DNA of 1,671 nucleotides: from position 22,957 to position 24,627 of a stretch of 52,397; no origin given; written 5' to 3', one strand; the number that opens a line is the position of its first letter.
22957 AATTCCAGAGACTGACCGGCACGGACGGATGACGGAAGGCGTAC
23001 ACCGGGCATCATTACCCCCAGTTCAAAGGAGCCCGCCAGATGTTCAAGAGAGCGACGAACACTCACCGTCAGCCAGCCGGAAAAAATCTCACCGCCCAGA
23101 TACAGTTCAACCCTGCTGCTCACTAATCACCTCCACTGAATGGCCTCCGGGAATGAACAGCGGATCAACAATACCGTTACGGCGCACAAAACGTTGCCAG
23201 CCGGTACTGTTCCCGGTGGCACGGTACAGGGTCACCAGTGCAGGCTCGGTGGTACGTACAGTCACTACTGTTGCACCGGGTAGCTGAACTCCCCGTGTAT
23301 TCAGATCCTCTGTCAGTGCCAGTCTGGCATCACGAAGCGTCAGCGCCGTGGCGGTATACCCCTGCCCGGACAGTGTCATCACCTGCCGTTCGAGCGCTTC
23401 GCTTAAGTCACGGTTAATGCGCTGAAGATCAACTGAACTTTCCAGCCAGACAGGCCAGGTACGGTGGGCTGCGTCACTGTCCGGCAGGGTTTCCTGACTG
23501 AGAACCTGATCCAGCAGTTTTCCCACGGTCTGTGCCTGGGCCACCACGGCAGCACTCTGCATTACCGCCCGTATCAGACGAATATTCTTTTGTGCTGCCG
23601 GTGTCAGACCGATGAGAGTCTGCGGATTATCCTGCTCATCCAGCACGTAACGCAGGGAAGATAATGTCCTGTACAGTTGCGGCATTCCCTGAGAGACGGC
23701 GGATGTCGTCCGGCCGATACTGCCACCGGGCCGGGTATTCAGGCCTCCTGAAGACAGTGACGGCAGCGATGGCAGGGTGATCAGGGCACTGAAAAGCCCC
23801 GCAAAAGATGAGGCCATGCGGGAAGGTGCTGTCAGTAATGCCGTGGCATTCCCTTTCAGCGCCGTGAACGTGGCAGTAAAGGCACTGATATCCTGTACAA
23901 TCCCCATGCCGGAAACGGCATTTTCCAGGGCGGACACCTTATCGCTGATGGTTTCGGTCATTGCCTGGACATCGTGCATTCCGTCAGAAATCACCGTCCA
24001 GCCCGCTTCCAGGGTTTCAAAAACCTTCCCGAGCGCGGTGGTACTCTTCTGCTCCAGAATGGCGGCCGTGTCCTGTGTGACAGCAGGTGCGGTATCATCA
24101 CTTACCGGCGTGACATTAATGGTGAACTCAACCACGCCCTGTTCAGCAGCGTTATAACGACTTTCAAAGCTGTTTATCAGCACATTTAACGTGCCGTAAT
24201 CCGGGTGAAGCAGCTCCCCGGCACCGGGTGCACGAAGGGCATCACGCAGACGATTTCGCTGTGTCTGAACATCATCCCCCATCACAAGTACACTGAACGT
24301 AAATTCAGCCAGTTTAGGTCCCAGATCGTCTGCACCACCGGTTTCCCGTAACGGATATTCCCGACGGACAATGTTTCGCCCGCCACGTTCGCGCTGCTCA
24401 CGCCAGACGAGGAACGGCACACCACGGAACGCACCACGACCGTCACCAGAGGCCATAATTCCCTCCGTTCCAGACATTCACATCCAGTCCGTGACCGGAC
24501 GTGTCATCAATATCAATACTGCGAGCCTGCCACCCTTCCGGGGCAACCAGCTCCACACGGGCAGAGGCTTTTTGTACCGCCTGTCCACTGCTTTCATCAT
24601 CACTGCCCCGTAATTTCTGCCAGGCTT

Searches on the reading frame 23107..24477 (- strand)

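Call 25: search_protein_families(library=pfam, proteins=[window:23107-24477:-], max_evalue=0.001)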
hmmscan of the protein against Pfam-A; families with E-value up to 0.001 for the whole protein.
window:23107-24477:- (456 aa): 1 family
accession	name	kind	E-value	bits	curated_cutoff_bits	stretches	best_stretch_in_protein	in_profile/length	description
PF07157.17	DNA_circ_N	-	3.7e-25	88.7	21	1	14-99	4-88/88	DNA circularisation protein N-terminus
